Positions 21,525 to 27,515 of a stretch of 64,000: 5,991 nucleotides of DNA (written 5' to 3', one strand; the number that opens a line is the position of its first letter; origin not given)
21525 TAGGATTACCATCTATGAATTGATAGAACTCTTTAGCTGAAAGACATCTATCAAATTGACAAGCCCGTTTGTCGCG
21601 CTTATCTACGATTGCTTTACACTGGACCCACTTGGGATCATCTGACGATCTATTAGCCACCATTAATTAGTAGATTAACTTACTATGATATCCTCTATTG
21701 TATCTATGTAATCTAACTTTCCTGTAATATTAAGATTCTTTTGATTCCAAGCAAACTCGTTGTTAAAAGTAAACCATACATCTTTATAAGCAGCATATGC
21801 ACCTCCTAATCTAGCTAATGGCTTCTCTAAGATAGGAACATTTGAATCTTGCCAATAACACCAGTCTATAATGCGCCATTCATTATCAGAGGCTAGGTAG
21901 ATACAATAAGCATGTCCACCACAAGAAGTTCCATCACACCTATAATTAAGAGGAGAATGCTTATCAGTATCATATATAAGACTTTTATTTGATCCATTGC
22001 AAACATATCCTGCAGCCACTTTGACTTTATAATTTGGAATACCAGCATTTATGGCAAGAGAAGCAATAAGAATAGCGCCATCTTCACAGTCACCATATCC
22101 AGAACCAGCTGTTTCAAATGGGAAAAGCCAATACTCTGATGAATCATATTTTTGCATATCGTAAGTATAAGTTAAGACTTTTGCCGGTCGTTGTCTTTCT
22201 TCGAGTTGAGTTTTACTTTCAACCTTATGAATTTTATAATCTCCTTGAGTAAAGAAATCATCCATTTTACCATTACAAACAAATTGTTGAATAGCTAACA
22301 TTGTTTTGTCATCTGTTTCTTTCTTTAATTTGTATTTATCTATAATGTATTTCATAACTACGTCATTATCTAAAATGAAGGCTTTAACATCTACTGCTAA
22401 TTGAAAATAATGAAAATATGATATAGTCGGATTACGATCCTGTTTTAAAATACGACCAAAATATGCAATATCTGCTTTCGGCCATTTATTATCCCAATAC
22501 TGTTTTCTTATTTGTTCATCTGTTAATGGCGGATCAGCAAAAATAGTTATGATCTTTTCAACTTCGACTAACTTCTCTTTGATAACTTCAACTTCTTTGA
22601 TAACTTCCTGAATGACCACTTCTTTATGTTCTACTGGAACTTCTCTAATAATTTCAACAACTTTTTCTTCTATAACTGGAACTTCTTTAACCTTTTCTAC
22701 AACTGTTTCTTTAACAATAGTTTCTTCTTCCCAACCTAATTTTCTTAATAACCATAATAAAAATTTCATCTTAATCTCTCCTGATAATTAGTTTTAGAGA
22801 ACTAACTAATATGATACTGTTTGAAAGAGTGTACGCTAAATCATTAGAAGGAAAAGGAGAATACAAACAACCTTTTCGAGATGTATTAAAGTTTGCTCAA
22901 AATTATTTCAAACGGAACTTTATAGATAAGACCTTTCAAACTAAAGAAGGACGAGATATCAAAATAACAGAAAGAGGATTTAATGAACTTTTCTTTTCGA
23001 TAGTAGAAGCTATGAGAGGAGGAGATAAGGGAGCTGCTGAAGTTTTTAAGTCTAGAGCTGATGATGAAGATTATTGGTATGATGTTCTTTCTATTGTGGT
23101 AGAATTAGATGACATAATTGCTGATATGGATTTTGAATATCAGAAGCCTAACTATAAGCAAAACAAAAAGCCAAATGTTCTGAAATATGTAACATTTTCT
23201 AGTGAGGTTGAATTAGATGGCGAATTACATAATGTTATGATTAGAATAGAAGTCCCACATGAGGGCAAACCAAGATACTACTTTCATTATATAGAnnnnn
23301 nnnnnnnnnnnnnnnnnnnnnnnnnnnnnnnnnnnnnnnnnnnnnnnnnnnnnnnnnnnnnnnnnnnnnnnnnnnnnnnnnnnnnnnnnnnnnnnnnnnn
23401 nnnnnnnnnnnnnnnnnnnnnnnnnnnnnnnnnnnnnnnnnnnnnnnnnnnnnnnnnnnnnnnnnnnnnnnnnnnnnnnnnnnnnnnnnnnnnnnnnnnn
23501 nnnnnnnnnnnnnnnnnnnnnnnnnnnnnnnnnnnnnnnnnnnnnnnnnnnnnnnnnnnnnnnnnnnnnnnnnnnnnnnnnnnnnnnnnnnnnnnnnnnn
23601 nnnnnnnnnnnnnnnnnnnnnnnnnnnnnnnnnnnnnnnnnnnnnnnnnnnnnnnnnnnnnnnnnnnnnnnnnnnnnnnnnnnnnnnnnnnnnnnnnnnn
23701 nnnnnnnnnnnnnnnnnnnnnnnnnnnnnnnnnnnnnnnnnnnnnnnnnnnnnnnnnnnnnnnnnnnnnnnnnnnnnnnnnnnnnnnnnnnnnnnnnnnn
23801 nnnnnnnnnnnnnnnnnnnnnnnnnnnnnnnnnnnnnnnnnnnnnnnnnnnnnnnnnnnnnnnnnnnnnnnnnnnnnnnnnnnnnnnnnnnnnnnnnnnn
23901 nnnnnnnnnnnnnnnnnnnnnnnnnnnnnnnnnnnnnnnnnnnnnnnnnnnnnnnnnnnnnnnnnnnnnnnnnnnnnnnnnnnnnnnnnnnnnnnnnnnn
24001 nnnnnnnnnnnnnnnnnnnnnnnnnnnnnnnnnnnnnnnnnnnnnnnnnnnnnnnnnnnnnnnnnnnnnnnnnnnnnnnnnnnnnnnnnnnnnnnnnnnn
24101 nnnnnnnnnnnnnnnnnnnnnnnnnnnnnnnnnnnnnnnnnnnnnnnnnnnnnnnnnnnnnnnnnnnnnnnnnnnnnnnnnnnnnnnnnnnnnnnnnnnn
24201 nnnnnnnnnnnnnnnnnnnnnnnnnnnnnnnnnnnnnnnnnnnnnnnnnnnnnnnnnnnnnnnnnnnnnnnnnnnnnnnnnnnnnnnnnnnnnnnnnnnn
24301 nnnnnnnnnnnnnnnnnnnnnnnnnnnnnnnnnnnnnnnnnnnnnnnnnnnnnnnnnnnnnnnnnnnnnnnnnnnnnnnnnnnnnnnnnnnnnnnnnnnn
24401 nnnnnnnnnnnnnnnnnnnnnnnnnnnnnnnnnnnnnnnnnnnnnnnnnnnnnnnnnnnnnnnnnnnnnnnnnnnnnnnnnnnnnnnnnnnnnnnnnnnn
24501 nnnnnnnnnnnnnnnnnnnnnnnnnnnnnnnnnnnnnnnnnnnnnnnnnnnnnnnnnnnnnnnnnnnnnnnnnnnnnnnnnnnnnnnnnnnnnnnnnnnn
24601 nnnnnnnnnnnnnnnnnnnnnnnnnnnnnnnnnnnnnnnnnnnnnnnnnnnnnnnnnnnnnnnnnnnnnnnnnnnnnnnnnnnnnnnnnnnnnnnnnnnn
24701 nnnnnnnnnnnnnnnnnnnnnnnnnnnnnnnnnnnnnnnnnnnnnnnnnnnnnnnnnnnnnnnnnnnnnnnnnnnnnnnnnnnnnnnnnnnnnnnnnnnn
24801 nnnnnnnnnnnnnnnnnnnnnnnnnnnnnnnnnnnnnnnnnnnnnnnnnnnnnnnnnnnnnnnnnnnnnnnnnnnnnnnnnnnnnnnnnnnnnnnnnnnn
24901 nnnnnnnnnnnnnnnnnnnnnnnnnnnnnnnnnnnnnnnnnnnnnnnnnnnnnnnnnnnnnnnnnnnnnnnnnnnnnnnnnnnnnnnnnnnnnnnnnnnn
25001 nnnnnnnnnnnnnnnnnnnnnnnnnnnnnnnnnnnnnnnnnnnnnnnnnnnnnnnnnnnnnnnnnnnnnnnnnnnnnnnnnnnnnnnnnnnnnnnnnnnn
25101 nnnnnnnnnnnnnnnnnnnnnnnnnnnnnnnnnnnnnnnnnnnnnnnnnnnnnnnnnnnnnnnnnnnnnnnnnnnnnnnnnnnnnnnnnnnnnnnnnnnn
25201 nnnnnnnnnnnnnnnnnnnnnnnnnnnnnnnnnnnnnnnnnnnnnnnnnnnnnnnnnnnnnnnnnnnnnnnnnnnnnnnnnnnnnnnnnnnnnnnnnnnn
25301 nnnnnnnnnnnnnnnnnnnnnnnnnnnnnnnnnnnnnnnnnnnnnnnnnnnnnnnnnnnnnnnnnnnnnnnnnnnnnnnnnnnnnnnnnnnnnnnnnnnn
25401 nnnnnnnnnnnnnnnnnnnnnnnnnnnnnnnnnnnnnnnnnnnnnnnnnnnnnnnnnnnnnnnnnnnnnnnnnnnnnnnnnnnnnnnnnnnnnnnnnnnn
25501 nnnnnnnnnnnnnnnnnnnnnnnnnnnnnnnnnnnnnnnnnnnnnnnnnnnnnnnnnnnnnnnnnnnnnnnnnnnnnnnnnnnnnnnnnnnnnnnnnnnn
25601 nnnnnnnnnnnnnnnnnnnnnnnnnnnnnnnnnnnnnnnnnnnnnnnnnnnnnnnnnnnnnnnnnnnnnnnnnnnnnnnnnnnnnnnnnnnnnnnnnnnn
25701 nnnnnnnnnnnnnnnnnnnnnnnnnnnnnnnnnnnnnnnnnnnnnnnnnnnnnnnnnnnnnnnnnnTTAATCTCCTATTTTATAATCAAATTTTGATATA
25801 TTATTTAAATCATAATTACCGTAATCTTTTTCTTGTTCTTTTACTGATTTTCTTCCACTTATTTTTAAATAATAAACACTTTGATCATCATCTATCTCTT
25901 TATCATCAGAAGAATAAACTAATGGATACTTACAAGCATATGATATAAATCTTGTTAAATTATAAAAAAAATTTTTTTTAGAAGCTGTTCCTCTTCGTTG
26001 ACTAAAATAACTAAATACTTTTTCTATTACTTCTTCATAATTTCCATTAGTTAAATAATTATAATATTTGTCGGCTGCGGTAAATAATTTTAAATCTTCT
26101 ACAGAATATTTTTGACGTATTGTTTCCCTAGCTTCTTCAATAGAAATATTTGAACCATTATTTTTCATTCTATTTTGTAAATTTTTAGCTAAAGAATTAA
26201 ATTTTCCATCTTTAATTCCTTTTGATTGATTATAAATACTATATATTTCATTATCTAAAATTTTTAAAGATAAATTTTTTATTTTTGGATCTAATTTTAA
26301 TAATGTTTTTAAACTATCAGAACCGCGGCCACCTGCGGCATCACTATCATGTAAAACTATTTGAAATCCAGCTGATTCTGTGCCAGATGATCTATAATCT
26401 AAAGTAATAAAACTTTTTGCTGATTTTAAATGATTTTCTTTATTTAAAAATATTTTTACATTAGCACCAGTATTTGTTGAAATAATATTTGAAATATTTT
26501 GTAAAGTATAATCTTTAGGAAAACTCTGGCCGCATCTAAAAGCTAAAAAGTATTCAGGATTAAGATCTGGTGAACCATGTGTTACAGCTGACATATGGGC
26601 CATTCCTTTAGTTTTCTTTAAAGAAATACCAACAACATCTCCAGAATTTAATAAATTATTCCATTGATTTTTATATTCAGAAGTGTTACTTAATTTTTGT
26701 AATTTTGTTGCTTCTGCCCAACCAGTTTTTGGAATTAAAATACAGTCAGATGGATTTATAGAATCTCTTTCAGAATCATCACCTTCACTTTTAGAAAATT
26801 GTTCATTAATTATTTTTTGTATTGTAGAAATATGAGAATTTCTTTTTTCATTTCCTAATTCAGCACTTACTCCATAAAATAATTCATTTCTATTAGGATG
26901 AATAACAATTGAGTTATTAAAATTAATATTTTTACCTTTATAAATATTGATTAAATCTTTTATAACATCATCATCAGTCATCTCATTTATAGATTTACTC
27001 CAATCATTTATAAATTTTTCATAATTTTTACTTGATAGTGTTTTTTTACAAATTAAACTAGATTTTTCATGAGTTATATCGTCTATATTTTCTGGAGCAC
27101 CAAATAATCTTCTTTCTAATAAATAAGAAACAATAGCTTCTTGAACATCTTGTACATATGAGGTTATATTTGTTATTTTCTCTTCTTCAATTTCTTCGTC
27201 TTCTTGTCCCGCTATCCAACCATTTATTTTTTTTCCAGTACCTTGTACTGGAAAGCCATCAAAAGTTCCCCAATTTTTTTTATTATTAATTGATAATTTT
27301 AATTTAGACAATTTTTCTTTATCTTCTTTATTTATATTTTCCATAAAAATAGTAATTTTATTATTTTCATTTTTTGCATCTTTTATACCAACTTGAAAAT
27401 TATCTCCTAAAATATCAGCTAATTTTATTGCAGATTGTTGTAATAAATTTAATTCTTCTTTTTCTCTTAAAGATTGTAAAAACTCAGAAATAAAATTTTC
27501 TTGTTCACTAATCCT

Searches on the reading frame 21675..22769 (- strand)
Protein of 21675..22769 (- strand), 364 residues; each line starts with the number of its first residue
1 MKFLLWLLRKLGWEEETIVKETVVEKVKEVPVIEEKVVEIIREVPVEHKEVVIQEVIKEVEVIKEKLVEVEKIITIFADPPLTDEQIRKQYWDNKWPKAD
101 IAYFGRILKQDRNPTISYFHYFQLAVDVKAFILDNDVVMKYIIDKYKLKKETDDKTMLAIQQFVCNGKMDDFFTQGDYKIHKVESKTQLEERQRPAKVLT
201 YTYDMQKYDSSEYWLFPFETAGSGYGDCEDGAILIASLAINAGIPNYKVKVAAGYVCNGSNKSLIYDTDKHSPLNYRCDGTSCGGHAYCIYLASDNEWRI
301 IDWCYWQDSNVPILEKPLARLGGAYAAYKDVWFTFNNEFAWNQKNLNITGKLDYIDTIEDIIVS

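Call 7: search_protein_families(library=pfam, proteins=[window:21675-22769:-], max_evalue=0.1)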
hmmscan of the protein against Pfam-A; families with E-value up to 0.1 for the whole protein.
window:21675-22769:- (364 aa): 2 families
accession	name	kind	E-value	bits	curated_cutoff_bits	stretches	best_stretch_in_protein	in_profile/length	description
PF06035.17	Peptidase_C93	-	0.0029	17.8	27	1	199-252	53-101/162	Bacterial transglutaminase-like cysteine proteinase BTLCP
PF01841.26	Transglut_core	-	0.005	17.5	23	1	200-302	28-107/108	Transglutaminase-like superfamily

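Call 8: search_protein_families(library=phrogs, proteins=[window:21675-22769:-], max_evalue=0.01)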
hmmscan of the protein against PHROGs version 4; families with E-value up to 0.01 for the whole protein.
window:21675-22769:- (364 aa): 0 families

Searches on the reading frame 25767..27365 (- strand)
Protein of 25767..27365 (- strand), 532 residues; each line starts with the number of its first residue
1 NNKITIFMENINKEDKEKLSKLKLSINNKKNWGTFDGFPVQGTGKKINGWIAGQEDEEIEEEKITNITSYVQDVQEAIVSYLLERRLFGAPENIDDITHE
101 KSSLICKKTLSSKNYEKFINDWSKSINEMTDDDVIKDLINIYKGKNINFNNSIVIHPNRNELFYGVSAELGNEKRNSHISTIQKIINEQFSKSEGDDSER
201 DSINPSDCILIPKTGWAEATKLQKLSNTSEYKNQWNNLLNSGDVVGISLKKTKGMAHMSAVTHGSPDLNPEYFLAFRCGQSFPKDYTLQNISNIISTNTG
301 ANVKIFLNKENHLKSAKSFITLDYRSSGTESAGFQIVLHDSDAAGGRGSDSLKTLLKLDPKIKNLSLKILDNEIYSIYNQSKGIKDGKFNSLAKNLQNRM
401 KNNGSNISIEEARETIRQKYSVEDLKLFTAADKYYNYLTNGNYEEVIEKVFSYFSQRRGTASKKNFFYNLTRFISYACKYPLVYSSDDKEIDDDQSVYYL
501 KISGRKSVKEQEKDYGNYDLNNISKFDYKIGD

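Call 104: search_protein_families(library=pfam, proteins=[window:25767-27365:-], max_evalue=0.01)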
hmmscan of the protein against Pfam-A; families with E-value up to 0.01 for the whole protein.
window:25767-27365:- (532 aa): 0 families
